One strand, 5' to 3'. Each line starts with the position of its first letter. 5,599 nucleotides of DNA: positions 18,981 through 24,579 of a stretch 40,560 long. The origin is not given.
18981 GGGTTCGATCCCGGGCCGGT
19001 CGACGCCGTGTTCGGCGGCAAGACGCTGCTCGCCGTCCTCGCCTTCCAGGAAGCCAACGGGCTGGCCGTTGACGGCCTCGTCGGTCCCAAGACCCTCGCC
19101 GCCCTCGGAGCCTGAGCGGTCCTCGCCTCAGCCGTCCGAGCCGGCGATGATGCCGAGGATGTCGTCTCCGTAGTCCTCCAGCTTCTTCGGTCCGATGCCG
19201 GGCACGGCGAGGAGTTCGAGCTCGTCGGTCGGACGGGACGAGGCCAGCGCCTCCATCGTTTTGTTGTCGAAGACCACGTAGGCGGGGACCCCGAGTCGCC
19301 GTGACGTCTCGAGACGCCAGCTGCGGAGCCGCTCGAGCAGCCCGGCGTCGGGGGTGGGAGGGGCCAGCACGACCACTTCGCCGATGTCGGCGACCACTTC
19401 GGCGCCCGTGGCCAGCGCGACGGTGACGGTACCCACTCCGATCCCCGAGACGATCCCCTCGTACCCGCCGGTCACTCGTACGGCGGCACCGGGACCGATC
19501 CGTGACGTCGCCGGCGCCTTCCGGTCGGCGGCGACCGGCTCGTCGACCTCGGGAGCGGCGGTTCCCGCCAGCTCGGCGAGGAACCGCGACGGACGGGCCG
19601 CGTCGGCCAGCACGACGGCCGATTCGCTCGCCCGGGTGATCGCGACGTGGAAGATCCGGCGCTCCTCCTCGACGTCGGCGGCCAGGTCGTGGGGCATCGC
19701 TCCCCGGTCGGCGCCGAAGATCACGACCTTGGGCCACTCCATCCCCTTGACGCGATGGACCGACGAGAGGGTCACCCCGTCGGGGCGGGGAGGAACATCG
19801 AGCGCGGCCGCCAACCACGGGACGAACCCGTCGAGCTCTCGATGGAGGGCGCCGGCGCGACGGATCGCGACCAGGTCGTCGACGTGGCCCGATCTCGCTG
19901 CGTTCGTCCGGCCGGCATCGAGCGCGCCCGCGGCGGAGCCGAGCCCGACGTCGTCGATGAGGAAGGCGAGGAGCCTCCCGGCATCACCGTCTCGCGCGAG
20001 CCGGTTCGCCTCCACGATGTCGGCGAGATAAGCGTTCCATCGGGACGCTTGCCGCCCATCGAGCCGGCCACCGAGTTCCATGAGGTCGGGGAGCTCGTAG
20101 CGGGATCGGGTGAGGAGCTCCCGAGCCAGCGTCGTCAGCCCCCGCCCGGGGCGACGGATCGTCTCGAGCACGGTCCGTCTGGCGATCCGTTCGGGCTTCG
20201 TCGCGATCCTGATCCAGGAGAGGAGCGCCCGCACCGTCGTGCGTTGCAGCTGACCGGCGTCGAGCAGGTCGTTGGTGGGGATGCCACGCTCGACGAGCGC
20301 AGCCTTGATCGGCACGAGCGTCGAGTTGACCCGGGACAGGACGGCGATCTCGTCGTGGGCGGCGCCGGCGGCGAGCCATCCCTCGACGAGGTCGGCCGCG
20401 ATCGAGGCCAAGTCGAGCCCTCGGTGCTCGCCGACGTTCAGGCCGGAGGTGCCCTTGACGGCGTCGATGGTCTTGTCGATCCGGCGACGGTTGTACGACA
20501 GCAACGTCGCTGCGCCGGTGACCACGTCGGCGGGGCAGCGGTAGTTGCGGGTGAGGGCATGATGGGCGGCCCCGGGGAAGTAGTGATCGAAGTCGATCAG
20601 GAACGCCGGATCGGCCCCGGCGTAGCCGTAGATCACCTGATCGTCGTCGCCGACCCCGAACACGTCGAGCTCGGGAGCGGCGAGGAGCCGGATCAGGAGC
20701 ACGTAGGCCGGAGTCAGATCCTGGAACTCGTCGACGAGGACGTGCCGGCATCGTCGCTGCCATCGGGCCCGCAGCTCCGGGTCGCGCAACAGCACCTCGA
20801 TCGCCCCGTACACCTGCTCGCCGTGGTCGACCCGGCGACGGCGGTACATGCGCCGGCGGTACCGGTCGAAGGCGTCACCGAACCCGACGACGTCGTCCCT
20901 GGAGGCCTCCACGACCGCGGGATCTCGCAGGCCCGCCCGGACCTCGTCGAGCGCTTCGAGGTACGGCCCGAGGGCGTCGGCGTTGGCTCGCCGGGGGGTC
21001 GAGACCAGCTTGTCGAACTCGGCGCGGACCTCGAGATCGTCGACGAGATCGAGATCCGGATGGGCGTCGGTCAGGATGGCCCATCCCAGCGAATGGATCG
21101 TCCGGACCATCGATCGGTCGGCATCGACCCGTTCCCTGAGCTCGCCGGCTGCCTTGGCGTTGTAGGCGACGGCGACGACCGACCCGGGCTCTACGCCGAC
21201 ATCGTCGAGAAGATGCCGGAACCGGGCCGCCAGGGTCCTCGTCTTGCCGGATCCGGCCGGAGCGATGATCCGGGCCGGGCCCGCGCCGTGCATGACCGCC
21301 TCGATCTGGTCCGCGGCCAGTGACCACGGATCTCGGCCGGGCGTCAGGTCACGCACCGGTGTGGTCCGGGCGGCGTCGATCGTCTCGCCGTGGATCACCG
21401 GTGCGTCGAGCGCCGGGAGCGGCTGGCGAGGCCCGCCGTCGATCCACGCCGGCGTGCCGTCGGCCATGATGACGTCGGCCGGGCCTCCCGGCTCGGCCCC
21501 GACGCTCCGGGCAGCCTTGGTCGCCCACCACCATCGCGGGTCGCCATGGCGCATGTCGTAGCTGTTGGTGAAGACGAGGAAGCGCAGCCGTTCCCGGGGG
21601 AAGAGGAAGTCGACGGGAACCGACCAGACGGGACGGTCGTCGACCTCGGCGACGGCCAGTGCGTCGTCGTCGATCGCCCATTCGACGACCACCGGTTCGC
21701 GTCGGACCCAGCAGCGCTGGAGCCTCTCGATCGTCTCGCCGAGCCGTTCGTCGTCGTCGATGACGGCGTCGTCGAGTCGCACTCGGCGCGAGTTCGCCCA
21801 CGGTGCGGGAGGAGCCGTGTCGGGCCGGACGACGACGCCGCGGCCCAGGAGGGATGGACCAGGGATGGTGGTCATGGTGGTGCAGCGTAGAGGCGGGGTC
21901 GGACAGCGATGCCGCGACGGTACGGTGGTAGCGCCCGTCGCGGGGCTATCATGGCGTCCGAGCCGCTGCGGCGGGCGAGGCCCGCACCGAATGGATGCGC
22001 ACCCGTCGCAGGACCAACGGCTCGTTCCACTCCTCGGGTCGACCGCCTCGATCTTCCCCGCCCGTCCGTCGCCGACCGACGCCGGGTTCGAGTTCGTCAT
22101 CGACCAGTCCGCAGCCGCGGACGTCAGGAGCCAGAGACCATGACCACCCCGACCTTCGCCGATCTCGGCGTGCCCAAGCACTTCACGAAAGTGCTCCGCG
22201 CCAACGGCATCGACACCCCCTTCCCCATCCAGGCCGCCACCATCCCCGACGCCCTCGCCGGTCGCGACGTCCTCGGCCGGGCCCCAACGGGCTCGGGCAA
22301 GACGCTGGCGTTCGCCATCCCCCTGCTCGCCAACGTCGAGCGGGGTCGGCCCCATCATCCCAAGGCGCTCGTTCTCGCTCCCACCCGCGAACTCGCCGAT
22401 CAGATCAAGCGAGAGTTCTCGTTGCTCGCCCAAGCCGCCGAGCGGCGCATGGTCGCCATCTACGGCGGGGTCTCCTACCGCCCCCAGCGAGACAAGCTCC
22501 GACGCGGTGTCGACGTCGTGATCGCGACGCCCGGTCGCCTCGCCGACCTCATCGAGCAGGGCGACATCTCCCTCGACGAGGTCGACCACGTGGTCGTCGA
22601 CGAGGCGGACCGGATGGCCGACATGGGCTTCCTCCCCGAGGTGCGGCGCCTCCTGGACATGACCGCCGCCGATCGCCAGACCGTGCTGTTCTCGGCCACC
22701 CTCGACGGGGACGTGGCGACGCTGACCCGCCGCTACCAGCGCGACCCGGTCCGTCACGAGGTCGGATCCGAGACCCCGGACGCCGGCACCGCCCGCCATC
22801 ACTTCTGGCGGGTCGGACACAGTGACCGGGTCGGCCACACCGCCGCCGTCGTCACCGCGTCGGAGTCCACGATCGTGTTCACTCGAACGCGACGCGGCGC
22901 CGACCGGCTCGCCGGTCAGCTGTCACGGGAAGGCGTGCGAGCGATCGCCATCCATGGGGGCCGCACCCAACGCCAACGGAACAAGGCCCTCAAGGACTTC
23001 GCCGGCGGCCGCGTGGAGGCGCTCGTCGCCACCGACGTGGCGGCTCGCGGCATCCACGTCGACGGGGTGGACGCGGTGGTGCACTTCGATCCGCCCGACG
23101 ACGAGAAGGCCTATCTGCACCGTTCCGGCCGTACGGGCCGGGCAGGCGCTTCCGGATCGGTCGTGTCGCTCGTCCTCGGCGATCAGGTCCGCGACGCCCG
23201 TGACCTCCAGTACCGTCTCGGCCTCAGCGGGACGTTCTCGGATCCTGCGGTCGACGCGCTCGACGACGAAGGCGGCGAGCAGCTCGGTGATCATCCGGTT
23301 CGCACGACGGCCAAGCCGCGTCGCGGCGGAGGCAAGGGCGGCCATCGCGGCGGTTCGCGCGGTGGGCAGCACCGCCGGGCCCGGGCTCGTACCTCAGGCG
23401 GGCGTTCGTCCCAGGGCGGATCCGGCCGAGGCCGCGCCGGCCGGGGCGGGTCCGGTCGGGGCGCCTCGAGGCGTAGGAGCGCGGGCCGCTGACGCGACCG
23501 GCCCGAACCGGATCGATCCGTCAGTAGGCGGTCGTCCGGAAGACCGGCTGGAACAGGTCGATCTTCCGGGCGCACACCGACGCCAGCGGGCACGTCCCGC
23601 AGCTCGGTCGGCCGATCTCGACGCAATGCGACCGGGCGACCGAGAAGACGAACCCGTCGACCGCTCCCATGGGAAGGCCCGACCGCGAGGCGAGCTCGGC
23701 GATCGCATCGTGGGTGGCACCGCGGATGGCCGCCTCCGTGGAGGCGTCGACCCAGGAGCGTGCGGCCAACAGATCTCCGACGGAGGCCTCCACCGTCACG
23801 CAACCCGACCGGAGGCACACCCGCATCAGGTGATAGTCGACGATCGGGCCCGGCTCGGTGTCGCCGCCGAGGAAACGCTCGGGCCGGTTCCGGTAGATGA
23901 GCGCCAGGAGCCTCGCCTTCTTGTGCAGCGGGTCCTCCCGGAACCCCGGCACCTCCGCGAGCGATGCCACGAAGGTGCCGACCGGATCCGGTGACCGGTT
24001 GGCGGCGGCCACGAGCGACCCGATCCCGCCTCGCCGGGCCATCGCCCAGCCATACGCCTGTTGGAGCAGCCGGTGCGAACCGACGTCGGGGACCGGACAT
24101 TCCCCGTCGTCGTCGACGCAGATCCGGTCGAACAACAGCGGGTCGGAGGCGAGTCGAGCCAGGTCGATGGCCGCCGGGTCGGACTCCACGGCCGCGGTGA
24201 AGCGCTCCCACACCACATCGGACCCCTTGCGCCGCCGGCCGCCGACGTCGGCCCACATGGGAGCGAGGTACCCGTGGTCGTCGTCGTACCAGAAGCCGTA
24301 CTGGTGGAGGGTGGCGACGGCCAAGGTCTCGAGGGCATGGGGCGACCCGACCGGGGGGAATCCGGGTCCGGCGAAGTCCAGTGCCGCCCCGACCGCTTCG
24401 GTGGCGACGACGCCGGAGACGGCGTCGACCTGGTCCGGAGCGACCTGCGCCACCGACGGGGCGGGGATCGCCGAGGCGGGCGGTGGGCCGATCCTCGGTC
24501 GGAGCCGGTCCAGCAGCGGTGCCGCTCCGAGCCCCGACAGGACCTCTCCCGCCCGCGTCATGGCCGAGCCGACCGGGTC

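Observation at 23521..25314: Single-polypeptide fusion of a PfkB kinase with a QNG1/DUF2419-like nucleoside(-phosphate) glycosylase domain, just downstream of typA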

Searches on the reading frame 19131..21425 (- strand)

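Call 41: search_protein_families(library=pfam, proteins=[window:19131-21425:-], max_evalue=0.00001)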
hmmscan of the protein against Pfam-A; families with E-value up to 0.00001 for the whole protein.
window:19131-21425:- (765 aa): 6 families
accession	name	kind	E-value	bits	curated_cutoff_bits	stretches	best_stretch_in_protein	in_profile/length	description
PF00580.27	UvrD-helicase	-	4.3e-42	145.1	23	1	38-283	3-270/271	UvrD/REP helicase N-terminal domain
PF00570.28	HRDC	-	8.1e-22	77.4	23.8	1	694-760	2-68/68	HRDC domain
PF13361.12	UvrD_C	-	2.2e-19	70.5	25.6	1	549-601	285-341/350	UvrD-like helicase C-terminal domain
PF13245.12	AAA_19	-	2.5e-18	67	25.1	1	41-267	2-132/134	AAA domain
PF13538.12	UvrD_C_2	-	1.3e-09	38.2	27.4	1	551-605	2-51/52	UvrD-like helicase C-terminal domain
PF13604.12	AAA_30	-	1e-07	32.3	27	1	36-114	2-77/191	AAA domain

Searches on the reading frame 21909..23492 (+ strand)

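Call 3: search_protein_families(library=pfam, proteins=[window:21909-23492:+], max_evalue=1)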
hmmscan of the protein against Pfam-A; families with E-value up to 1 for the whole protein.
window:21909-23492:+ (527 aa): 6 families
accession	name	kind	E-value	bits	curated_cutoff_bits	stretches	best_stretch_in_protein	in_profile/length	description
PF00270.35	DEAD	-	7.5e-49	166.1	26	1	106-269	2-164/167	DEAD/DEAH box helicase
PF00271.37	Helicase_C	-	5.2e-28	97.9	23.5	1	318-413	15-110/110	Helicase conserved C-terminal domain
PF04851.21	ResIII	-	7e-10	39.5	22.5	1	124-265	29-162/164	Type III restriction enzyme, res subunit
PF14617.12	CMS1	-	0.0028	17.5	35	1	201-232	176-207/250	U3-containing 90S pre-ribosomal complex subunit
PF13401.12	AAA_22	-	0.04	14.7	27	1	126-254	13-111/130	AAA domain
PF18766.7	SWI2_SNF2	-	0.092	12.8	26.7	1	127-248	27-142/221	SWI2/SNF2 ATPase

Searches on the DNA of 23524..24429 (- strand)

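Call 68: search_rna_families(sources=[L059, L068, L069, L071, L072, L075, L076, L080, L085, L086, L088], threshold=gathering)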
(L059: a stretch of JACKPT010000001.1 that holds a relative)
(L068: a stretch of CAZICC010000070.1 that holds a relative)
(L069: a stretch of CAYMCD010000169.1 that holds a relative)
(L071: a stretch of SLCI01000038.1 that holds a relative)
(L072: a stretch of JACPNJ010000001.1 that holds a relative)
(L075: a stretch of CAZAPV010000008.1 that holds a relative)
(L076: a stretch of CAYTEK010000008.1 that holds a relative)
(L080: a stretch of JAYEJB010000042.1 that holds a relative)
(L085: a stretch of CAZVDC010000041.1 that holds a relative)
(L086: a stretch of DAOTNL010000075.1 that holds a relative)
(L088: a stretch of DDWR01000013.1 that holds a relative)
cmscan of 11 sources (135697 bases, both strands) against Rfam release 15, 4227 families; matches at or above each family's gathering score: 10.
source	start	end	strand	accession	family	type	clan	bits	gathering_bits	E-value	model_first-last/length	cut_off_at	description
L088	6173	6559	-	RF00010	RNaseP_bact_a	Gene; ribozyme;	CL00002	159.4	100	3.4e-49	1-367/367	no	Bacterial RNase P class A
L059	1270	1343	+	RF00005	tRNA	Gene; tRNA;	CL00001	74.8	29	3.3e-14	1-71/71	no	tRNA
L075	16975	17045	+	RF00005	tRNA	Gene; tRNA;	CL00001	69.6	29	8.5e-13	1-71/71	no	tRNA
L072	8986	9057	+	RF00005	tRNA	Gene; tRNA;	CL00001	68.5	29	1.7e-12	1-71/71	no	tRNA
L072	8623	8694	+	RF00005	tRNA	Gene; tRNA;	CL00001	66.1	29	8.1e-12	1-71/71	no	tRNA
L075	13768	13839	-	RF00005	tRNA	Gene; tRNA;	CL00001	64.7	29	2e-11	1-71/71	no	tRNA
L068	4003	4074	+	RF00005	tRNA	Gene; tRNA;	CL00001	64.6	29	2e-11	1-71/71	no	tRNA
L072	9421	9491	+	RF00005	tRNA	Gene; tRNA;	CL00001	62.7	29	6.6e-11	1-71/71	no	tRNA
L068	4090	4173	+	RF00005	tRNA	Gene; tRNA;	CL00001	53.3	29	2.7e-08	1-71/71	no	tRNA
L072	8713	8796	+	RF00005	tRNA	Gene; tRNA;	CL00001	50.9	29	1.2e-07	1-71/71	no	tRNA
